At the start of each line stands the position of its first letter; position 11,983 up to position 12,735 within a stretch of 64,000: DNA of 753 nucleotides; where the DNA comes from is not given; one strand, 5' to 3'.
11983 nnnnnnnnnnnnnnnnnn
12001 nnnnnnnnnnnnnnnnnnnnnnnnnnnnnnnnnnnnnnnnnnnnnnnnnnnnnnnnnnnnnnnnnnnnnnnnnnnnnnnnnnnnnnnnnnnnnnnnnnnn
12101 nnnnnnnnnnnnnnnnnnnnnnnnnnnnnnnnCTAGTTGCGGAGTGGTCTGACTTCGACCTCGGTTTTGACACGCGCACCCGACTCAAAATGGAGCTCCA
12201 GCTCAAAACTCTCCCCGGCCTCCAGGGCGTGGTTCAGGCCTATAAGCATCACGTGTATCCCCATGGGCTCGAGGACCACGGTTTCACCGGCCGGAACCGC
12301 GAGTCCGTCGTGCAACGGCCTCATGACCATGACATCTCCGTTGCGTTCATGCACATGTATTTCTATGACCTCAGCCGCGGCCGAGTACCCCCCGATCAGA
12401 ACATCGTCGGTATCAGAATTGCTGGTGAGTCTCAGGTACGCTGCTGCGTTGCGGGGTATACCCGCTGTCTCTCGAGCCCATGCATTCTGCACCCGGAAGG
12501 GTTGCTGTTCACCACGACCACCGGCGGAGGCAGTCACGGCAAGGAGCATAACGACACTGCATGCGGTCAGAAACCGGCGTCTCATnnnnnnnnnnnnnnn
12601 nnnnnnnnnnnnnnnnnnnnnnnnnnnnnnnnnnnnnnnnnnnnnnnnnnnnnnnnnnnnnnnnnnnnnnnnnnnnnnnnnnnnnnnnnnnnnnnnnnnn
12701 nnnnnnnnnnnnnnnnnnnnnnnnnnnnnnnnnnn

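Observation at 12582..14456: One polypeptide fusing a CuA-type cupredoxin, a compact multicopper-oxidase core and a Sco1/SenC copper chaperone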

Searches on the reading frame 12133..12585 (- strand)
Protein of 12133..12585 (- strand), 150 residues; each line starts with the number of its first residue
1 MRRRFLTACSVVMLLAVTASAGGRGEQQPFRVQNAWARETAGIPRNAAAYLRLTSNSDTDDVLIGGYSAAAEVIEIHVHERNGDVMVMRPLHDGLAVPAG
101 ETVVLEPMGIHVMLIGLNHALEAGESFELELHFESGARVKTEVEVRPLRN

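Call 3: search_protein_families(library=pfam, proteins=[window:12133-12585:-], max_evalue=0.01)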
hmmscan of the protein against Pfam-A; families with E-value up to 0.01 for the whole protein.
window:12133-12585:- (150 aa): 1 family
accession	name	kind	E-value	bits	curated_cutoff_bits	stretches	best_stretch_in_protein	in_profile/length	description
PF04314.18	PCuAC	-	1.6e-32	112.1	29.4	1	32-140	1-108/109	Copper chaperone PCu(A)C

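Call 4: search_protein_families(library=ncbifam, proteins=[window:12133-12585:-], max_evalue=0.01)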
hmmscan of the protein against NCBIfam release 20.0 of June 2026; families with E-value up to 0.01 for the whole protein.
window:12133-12585:- (150 aa): 0 families
